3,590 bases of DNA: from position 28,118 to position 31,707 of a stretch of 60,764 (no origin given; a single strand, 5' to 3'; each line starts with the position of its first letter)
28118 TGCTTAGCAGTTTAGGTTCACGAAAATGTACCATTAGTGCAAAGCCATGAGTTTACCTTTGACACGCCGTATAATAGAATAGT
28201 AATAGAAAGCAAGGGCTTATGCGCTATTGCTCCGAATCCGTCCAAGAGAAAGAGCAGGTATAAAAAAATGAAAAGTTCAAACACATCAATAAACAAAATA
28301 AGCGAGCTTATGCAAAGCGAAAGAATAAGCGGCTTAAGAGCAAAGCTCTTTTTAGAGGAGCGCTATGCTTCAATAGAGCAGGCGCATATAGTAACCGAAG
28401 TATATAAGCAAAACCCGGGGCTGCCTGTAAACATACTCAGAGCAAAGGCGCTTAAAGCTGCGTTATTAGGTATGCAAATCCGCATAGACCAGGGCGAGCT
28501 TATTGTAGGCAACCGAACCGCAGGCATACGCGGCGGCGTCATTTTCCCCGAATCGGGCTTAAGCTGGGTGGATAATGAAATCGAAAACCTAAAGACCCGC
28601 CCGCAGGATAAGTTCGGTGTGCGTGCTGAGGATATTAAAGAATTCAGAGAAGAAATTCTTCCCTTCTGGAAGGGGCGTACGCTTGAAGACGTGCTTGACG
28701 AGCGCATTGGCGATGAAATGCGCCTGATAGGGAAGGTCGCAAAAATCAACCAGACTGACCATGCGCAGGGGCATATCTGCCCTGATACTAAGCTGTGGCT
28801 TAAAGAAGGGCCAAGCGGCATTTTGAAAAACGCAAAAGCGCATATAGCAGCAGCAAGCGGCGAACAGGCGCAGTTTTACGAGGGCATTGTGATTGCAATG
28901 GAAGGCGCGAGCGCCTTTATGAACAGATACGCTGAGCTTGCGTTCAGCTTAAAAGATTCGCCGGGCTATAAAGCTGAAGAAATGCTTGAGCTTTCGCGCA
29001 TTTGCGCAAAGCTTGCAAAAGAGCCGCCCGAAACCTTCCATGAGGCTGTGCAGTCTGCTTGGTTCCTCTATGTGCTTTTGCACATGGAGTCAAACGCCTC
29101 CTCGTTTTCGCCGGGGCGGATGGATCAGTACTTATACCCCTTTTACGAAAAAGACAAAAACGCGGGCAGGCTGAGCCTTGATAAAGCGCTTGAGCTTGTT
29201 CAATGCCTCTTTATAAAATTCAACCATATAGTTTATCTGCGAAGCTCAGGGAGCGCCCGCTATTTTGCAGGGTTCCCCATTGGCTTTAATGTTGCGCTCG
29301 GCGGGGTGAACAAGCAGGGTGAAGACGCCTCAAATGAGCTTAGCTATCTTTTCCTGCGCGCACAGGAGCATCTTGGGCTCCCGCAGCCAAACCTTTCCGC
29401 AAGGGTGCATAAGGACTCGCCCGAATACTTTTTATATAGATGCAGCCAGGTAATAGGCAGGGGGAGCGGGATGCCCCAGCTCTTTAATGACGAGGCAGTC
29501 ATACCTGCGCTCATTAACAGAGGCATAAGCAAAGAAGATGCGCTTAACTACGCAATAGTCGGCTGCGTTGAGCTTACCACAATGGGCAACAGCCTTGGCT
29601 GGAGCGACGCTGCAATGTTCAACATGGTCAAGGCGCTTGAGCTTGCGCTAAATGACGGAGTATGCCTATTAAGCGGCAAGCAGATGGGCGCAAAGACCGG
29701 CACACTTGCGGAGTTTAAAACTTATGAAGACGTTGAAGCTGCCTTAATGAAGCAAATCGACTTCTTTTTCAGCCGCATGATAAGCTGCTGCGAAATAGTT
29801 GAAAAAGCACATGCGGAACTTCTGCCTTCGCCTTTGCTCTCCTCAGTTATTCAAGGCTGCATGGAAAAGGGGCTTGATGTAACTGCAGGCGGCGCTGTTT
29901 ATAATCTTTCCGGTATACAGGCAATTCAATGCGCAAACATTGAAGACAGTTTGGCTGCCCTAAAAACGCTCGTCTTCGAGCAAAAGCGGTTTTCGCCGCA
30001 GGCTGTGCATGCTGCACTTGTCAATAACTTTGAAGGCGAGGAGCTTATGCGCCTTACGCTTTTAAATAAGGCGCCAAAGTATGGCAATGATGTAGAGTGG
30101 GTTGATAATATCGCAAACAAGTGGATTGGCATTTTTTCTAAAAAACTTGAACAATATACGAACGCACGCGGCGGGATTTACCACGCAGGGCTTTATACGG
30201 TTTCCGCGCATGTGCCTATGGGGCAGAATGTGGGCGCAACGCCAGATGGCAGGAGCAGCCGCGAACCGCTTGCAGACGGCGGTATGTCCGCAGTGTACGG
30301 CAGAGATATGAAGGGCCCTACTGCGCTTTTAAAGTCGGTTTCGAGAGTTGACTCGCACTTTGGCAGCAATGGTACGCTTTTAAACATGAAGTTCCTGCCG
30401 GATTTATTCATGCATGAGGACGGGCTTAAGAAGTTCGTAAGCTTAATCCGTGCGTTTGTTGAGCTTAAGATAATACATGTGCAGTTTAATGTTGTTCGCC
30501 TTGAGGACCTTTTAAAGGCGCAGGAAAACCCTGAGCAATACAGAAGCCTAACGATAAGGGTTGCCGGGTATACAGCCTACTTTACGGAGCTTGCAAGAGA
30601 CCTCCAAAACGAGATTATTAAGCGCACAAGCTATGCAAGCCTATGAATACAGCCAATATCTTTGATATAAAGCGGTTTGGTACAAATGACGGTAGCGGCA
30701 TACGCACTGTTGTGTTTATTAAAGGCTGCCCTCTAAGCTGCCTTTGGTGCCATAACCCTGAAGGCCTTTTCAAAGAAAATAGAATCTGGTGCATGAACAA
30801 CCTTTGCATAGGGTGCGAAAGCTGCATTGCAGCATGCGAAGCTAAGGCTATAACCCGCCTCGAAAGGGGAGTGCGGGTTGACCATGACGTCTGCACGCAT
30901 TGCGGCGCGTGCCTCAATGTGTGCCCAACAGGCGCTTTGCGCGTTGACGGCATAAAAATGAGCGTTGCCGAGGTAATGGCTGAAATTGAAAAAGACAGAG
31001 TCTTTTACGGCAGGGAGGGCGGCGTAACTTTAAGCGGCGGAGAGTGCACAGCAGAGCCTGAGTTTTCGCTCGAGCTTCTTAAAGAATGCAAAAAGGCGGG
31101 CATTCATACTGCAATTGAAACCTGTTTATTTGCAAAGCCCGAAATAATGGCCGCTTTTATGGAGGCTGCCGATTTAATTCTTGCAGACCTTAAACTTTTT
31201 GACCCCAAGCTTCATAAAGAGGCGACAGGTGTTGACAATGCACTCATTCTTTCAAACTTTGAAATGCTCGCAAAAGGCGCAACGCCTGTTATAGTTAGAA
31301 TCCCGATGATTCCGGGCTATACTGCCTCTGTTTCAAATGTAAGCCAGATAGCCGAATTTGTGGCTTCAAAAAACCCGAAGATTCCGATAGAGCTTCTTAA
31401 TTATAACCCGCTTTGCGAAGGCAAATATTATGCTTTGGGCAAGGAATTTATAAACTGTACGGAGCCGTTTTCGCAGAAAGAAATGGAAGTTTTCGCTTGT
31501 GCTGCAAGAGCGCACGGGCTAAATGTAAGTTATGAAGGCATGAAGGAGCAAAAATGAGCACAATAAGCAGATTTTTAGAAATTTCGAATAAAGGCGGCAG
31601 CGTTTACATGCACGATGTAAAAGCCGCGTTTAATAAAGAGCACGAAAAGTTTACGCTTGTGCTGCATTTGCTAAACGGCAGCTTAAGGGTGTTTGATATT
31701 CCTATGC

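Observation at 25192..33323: Orphan glycyl radical eliminase operon in a sugar-catabolic neighbourhood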

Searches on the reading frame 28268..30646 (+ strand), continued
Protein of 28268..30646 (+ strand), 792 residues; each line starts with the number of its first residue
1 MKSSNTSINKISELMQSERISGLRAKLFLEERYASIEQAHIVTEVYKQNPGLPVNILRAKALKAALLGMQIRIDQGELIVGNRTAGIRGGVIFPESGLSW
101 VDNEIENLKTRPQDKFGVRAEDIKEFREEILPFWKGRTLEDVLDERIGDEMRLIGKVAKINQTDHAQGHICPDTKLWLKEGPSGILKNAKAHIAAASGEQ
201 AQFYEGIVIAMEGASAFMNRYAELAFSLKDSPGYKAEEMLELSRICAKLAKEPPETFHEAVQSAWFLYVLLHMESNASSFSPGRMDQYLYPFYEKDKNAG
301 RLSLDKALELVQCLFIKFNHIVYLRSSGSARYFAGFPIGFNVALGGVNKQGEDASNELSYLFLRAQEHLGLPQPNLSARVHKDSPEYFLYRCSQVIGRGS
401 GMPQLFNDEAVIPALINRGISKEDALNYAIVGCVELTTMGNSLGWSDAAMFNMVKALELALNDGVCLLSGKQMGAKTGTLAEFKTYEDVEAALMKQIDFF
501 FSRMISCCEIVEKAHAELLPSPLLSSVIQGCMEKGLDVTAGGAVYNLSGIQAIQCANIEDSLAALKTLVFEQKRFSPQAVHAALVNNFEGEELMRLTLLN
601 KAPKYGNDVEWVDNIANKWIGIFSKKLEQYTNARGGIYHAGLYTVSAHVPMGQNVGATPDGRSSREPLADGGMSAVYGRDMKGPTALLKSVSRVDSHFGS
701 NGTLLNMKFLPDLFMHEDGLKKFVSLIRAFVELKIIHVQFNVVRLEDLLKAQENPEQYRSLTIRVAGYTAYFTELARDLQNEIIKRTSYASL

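Call 49: search_protein_families(library=pfam, alignment_id=A2, max_evalue=0.00001)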
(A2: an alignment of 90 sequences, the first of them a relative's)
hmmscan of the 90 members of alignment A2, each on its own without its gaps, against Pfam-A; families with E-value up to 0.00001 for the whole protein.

A. member 1, L014:5770-6699:+ (309 aa): 0 families

B. families by the number of members that match (of 90 scanned): 80 families (the first 25 are shown)
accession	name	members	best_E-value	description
PF13407.12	Peripla_BP_4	8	1.2e-63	Periplasmic binding protein domain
PF00532.27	Peripla_BP_1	6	1.3e-22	Periplasmic binding proteins and sugar binding domain of LacI family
PF05199.19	GMC_oxred_C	5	4.9e-38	GMC oxidoreductase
PF00732.25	GMC_oxred_N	4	2e-51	GMC oxidoreductase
PF02653.21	BPD_transp_2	4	1.2e-46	Branched-chain amino acid transport system / permease component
PF13377.12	Peripla_BP_3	3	1.2e-31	Periplasmic binding protein-like domain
PF03928.20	HbpS-like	3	2.9e-27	Haem degrading protein HbpS-like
PF00890.30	FAD_binding_2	3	2.3e-08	FAD binding domain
PF13450.12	NAD_binding_8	3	1.2e-06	NAD(P)-binding Rossmann-like domain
PF07992.20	Pyr_redox_2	2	7e-65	Pyridine nucleotide-disulphide oxidoreductase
PF00834.25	Ribul_P_3_epim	2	1.6e-38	Ribulose-phosphate 3 epimerase family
PF09719.15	C_GCAxxG_C_C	2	4.6e-22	Putative redox-active protein (C_GCAxxG_C_C)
PF00037.32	Fer4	2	7.2e-12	4Fe-4S binding domain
PF12838.12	Fer4_7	2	2.2e-10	4Fe-4S dicluster domain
PF13187.11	Fer4_9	2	6.6e-09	4Fe-4S dicluster domain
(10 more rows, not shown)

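Call 51: search_protein_families(library=ncbifam, proteins=[L066:10028-12382:+, L071:9992-12361:+, L023:9890-12352:+, L004:5553-7988:+, L051:1-2439:-], max_evalue=1e-150)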
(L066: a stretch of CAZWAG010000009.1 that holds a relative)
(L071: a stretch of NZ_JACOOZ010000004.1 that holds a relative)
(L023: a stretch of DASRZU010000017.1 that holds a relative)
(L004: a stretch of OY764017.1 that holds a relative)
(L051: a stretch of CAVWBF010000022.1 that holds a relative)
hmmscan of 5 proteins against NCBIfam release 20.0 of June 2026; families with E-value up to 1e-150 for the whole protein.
L066:10028-12382:+ (784 aa): 6 families
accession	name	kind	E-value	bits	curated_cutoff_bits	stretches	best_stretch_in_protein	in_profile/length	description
TIGR01774.1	PFL2-3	subfamily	2.5e-239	796.6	678.2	1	6-781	2-784/786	formate C-acetyltransferase/glycerol dehydratase family glycyl radical enzyme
NF007437.0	PRK09983.1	equivalog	9.4e-230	764.7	1109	1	6-781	1-763/765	formate C-acetyltransferase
NF048009.1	SfplDhtHpfGKleb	equivalog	5.2e-173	577.2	1000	1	8-780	26-821/824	(2S)-3-sulfopropanediol dehydratase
NF043068.1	glycl_HYPD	equivalog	2.4e-167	558.3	1100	1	7-780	1-781/784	trans-4-hydroxy-L-proline dehydratase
TIGR04394.1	choline_CutC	equivalog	4.9e-163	544.6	1050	1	6-783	1-788/789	choline trimethylamine-lyase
NF048011.1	SfplDhtHpsGDes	equivalog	6.7e-159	530.8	1000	1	8-782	24-820/821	(2S)-3-sulfopropanediol dehydratase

L071:9992-12361:+ (789 aa): 6 families
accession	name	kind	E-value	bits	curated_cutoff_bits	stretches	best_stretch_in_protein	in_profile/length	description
TIGR01774.1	PFL2-3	subfamily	2.5e-237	790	678.2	1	13-785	3-783/786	formate C-acetyltransferase/glycerol dehydratase family glycyl radical enzyme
NF007437.0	PRK09983.1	equivalog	2.5e-233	776.5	1109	1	13-786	2-763/765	formate C-acetyltransferase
NF048009.1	SfplDhtHpfGKleb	equivalog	6.1e-172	573.7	1000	1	14-785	26-821/824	(2S)-3-sulfopropanediol dehydratase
NF043068.1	glycl_HYPD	equivalog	1.9e-167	558.7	1100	1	14-785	2-781/784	trans-4-hydroxy-L-proline dehydratase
TIGR04394.1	choline_CutC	equivalog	2e-166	555.8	1050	1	13-787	2-787/789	choline trimethylamine-lyase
NF048011.1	SfplDhtHpsGDes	equivalog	2.6e-163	545.4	1000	1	14-787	24-820/821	(2S)-3-sulfopropanediol dehydratase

L023:9890-12352:+ (820 aa): 4 families
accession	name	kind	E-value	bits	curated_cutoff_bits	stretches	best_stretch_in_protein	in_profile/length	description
TIGR01774.1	PFL2-3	subfamily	5.2e-222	739.3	678.2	1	46-816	5-783/786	formate C-acetyltransferase/glycerol dehydratase family glycyl radical enzyme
NF007437.0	PRK09983.1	equivalog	6e-210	699.2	1109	1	44-816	2-762/765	formate C-acetyltransferase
NF048009.1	SfplDhtHpfGKleb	equivalog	2.8e-158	528.5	1000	1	41-816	22-821/824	(2S)-3-sulfopropanediol dehydratase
NF048011.1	SfplDhtHpsGDes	equivalog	1.1e-156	523.4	1000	1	43-816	22-818/821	(2S)-3-sulfopropanediol dehydratase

L004:5553-7988:+ (811 aa): 6 families
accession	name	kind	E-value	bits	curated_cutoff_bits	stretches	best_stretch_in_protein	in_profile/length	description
TIGR01774.1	PFL2-3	subfamily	1.1e-281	936.7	678.2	1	22-810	4-785/786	formate C-acetyltransferase/glycerol dehydratase family glycyl radical enzyme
NF007437.0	PRK09983.1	equivalog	9.9e-174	579.4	1109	1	22-810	3-764/765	formate C-acetyltransferase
NF048011.1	SfplDhtHpsGDes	equivalog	3.3e-165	551.6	1000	1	21-809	23-819/821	(2S)-3-sulfopropanediol dehydratase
NF043068.1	glycl_HYPD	equivalog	6.1e-162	540.5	1100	1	22-809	2-782/784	trans-4-hydroxy-L-proline dehydratase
TIGR04394.1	choline_CutC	equivalog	4.1e-154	515.1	1050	1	21-807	2-784/789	choline trimethylamine-lyase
NF048009.1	SfplDhtHpfGKleb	equivalog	5.9e-154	514.2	1000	1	23-808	27-821/824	(2S)-3-sulfopropanediol dehydratase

L051:1-2439:- (813 aa): 6 families
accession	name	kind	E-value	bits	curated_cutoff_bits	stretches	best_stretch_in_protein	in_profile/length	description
TIGR01774.1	PFL2-3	subfamily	0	1016.1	678.2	1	23-813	1-781/786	formate C-acetyltransferase/glycerol dehydratase family glycyl radical enzyme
NF007437.0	PRK09983.1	equivalog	6.8e-176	586.6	1109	1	25-813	2-760/765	formate C-acetyltransferase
NF043068.1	glycl_HYPD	equivalog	9.2e-166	553.1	1100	1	26-813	2-779/784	trans-4-hydroxy-L-proline dehydratase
NF048011.1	SfplDhtHpsGDes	equivalog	2.8e-162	541.9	1000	1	20-813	18-816/821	(2S)-3-sulfopropanediol dehydratase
NF048009.1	SfplDhtHpfGKleb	equivalog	3.9e-161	538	1000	1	26-813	26-819/824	(2S)-3-sulfopropanediol dehydratase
TIGR04394.1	choline_CutC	equivalog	1.7e-155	519.6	1050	1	25-813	2-783/789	choline trimethylamine-lyase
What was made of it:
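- Those GREs score the same against the PflD model as the window does: 765-777 against 763 bits (call 51).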

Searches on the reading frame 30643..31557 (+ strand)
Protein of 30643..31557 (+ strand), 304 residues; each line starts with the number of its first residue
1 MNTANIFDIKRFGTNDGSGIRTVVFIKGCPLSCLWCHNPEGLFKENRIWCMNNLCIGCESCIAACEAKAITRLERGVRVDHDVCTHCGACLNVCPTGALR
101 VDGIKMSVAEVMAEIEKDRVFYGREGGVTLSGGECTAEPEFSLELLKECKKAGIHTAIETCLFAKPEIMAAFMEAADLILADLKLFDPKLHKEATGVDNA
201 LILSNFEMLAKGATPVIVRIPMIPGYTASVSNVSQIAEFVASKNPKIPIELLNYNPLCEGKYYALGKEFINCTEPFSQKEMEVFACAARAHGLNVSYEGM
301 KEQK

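Call 4: search_protein_families(library=pfam, proteins=[window:30643-31557:+])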
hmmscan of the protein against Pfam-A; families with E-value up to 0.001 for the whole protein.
window:30643-31557:+ (304 aa): 15 families
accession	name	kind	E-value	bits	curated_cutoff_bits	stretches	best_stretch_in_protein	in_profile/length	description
PF04055.27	Radical_SAM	-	1.9e-17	64.4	29.5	1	23-228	1-156/166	Radical SAM superfamily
PF00037.32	Fer4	-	5.9e-12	45.3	21.1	1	78-100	2-24/24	4Fe-4S binding domain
PF12838.12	Fer4_7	-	1.5e-10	41.8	27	1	55-98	2-52/52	4Fe-4S dicluster domain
PF12837.12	Fer4_6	-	1.8e-09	37.5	25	1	77-99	2-24/24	4Fe-4S binding domain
PF13237.11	Fer4_10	-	2.7e-09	37.3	25.5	2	51-95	5-53/53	4Fe-4S dicluster domain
PF14697.11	Fer4_21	-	5.9e-09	36.4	35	1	52-99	5-57/59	4Fe-4S dicluster domain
PF13484.11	Fer4_16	-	6.2e-08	33.7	30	1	84-107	2-25/66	4Fe-4S double cluster binding domain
PF13187.11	Fer4_9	-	9.7e-08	32.4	27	1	55-98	2-51/52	4Fe-4S dicluster domain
PF12800.12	Fer4_4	-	6.1e-07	29.7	24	1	82-97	2-17/17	4Fe-4S binding domain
PF13353.11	Fer4_12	-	8e-07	29.9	22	1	16-155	2-83/137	4Fe-4S single cluster domain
PF12797.12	Fer4_2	-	3.4e-06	27.1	24.5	1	77-96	3-22/22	4Fe-4S binding domain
PF13183.11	Fer4_8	-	0.00011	23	27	0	82-111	3-32/68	4Fe-4S dicluster domain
PF13534.11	Fer4_17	-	0.00021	22.2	22.2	0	84-100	2-18/61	4Fe-4S dicluster domain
PF13459.11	Fer4_15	-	0.00047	21.2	22.4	0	77-105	1-30/66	4Fe-4S single cluster domain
PF12798.12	Fer4_3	-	0.00066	20.8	27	1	84-98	1-15/15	4Fe-4S binding domain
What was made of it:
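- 30643..31557 (+): Radical-SAM activase for the GRE. It has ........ at residue 29 and a ferredoxin-like two-cluster insert. Its start overlaps the GRE stop (ATGA). Pfam Radical_SAM and Fer4 (call 4).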

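Call 5: search_protein_families(library=ncbifam, proteins=[window:30643-31557:+])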
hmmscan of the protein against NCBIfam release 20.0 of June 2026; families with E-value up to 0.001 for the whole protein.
window:30643-31557:+ (304 aa): 71 families (the best 25 are shown)
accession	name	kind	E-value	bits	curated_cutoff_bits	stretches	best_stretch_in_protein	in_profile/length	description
TIGR02494.1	PFLE_PFLC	subfamily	9.5e-93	310.6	174.35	1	6-279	1-279/293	glycyl-radical enzyme activating protein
NF048010.1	SfplDhtActHpsHDes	equivalog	6.4e-81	271.4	430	1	3-281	5-291/298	(2S)-3-sulfopropanediol dehydratase activating enzyme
NF043069.1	T4HPD_activ_SAM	equivalog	2.4e-79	266.8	425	1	5-295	3-295/299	trans-4-hydroxy-L-proline dehydratase activase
NF033719.1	ind_deCO2_activ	equivalog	4.6e-79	265.8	425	1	5-283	2-288/302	indoleacetate decarboxylase activase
NF033717.2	HPDL_rSAM_activ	equivalog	8.8e-71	238.7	420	1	3-280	3-288/311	4-hydroxyphenylacetate decarboxylase activase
TIGR04395.1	cutC_activ_rSAM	equivalog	5e-70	236.2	360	1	3-282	4-291/309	choline TMA-lyase-activating enzyme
NF048008.1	SfplDhtActHpfHKleb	equivalog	9.7e-69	232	500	1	6-269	2-273/308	(2S)-3-sulfopropanediol dehydratase activating enzyme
TIGR04003.1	rSAM_BssD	equivalog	1.6e-63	214.7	496.45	1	6-268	3-273/314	[benzylsuccinate synthase]-activating enzyme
NF007483.0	PRK10076.1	equivalog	2.1e-55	187.9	326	2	83-296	72-289/292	[formate-C-acetyltransferase]-activating enzyme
TIGR04041.1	activase_YjjW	hypoth_equivalog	5.5e-51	173.6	250.2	1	4-257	2-241/276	YjjW family glycine radical enzyme activase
TIGR02493.1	PFLA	equivalog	5.8e-48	163.3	231.75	2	86-269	28-212/235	pyruvate formate-lyase-activating protein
NF008356.0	PRK11145.1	equivalog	1.1e-37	129.6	375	2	102-297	47-246/246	pyruvate formate lyase 1-activating protein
TIGR02495.1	NrdG2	equivalog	6.6e-13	48.4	131.15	2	87-242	30-182/193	anaerobic ribonucleoside-triphosphate reductase activating protein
NF058577.1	FdxA_fam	equivalog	5.6e-10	39.3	65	1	50-98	4-52/52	4Fe-4S ferredoxin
NF005506.0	PRK07118.1-5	equivalog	1.6e-09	37.6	388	1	54-105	142-193/279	Fe-S cluster domain-containing protein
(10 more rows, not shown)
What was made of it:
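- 30643..31557 (+): TIGR02494 at 311 bits, above its cut-off of 174 (call 5).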
